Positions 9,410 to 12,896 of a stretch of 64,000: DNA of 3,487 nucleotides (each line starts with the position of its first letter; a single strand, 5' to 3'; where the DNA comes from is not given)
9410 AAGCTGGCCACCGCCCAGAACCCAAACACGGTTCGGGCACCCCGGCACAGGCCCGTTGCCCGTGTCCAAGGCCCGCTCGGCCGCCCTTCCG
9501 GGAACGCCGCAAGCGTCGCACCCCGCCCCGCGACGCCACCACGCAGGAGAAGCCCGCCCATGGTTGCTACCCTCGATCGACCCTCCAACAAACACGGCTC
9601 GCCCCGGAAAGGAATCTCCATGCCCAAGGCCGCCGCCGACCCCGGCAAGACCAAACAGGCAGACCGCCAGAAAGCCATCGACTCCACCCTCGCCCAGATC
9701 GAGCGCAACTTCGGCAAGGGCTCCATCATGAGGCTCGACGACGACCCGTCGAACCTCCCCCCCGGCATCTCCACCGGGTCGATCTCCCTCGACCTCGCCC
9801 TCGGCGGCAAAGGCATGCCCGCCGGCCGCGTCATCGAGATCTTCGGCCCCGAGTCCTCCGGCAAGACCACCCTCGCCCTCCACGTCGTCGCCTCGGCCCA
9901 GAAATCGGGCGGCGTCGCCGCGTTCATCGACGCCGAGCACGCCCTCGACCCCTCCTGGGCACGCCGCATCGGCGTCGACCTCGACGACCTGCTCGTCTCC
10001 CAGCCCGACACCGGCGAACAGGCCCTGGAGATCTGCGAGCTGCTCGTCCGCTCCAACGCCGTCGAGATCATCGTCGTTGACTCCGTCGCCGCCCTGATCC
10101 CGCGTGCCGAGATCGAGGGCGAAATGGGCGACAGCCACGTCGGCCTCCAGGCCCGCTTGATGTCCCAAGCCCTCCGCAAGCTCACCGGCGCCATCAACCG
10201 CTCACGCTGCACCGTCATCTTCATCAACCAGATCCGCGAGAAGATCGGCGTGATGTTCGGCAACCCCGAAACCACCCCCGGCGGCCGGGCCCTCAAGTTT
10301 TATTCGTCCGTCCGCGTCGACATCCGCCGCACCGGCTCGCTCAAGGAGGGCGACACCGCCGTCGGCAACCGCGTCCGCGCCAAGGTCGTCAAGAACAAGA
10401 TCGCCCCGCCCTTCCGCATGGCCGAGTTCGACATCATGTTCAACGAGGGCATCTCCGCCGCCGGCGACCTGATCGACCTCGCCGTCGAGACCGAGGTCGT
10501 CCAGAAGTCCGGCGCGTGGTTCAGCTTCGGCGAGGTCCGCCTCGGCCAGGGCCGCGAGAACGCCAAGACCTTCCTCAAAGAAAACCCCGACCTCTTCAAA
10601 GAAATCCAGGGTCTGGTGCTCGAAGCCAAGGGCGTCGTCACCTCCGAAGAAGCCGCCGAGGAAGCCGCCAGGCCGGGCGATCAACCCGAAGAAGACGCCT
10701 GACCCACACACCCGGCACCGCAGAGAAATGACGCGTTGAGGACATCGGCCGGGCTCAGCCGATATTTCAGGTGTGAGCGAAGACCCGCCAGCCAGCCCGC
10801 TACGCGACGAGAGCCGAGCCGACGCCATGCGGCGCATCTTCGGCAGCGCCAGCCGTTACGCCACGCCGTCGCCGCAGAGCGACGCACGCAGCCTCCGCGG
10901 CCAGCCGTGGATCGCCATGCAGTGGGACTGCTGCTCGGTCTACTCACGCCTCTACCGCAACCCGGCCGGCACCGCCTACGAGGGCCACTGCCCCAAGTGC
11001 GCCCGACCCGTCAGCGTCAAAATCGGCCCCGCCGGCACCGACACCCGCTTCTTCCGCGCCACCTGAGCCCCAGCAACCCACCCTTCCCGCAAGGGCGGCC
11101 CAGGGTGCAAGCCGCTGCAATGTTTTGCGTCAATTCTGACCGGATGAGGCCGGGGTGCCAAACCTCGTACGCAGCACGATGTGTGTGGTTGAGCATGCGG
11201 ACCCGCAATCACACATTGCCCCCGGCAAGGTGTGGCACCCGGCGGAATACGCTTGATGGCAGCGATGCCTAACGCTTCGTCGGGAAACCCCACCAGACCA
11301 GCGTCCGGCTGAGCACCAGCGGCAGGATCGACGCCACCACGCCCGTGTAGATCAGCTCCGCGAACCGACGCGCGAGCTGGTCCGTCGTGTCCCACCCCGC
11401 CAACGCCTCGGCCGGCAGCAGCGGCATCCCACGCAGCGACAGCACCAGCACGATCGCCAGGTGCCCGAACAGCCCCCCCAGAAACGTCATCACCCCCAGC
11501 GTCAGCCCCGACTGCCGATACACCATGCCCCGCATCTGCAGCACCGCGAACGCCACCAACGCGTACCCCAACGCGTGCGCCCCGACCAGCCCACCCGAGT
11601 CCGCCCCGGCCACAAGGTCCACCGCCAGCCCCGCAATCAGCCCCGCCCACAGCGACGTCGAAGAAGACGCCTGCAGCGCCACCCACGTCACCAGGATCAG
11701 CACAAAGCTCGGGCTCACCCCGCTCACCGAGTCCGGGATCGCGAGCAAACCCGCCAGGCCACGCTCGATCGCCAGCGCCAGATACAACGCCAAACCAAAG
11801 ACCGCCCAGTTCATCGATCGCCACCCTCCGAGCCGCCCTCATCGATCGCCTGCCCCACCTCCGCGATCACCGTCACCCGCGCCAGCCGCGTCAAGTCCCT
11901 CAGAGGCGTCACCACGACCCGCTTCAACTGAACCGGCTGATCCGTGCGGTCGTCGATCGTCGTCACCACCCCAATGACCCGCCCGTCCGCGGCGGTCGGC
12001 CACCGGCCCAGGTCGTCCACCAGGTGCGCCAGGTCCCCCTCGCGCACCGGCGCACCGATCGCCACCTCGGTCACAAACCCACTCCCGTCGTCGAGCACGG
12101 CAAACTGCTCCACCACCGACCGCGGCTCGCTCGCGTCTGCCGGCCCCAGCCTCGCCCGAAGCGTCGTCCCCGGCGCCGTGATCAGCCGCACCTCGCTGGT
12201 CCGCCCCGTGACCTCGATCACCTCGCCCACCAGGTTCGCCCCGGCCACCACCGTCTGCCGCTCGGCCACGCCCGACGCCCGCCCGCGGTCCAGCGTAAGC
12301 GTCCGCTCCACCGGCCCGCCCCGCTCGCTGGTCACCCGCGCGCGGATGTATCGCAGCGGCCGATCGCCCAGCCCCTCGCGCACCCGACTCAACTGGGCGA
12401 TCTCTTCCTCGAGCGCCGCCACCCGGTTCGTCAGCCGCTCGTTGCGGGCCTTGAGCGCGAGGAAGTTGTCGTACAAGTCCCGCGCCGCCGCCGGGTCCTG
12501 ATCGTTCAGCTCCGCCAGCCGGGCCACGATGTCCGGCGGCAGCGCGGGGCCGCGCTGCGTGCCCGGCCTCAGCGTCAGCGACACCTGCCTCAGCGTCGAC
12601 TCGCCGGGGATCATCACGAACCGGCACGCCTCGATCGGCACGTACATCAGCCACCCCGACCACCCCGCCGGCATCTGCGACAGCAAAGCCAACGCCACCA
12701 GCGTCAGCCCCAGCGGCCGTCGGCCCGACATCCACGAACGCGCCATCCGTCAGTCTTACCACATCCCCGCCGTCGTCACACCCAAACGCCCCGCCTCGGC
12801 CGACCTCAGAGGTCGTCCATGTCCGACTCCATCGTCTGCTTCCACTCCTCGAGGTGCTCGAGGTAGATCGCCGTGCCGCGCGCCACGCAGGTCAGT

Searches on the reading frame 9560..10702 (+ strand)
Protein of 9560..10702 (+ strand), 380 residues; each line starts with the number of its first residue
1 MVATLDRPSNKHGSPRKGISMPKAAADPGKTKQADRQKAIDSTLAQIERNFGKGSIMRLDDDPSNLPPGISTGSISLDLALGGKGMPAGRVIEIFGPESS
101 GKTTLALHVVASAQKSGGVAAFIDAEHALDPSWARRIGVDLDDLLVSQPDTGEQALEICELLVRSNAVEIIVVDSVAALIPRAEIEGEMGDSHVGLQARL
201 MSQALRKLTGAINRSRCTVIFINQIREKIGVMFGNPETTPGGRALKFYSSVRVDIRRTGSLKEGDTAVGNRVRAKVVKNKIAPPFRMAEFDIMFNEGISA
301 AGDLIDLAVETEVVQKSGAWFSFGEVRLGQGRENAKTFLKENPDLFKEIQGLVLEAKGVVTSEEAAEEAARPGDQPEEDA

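Call 39: search_protein_families(library=pfam, proteins=[window:9560-10702:+], max_evalue=0.00001)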
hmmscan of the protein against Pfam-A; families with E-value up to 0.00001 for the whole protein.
window:9560-10702:+ (380 aa): 4 families
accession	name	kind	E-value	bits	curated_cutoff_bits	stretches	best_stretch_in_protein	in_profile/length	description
PF00154.27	RecA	-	3.8e-134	446.5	27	1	38-299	1-262/262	recA bacterial DNA recombination protein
PF21096.2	RecA_C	-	7.5e-24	84.1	27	1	302-356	1-55/57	RecA C-terminal domain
PF08423.17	Rad51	-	2.7e-09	37.1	22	1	70-258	8-212/244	Rad51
PF06745.19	ATPase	-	4.7e-06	26.6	26.6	0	71-227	2-166/231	KaiC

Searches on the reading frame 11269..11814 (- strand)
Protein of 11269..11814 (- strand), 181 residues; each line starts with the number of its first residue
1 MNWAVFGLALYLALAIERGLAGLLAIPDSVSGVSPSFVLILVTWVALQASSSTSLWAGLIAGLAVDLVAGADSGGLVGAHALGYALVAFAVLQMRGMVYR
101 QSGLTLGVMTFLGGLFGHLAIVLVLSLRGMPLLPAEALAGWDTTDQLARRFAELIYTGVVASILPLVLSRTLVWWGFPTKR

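Call 39: search_protein_families(library=pfam, proteins=[window:11269-11814:-], max_evalue=0.00001)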
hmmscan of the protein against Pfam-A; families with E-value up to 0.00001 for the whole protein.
window:11269-11814:- (181 aa): 1 family
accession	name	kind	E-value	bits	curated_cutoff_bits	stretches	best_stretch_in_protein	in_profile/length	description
PF04093.17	MreD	-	5.6e-07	30.2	24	1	15-126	14-115/158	rod shape-determining protein MreD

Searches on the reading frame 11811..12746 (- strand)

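Call 39: search_protein_families(library=pfam, proteins=[window:11811-12746:-], max_evalue=0.00001)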
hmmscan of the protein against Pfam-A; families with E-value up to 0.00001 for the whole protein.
window:11811-12746:- (311 aa): 1 family
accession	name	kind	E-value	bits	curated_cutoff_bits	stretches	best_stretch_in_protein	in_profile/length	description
PF04085.20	MreC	-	2e-17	63.8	28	1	138-294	1-146/147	Rod shape-determining protein MreC, barrel core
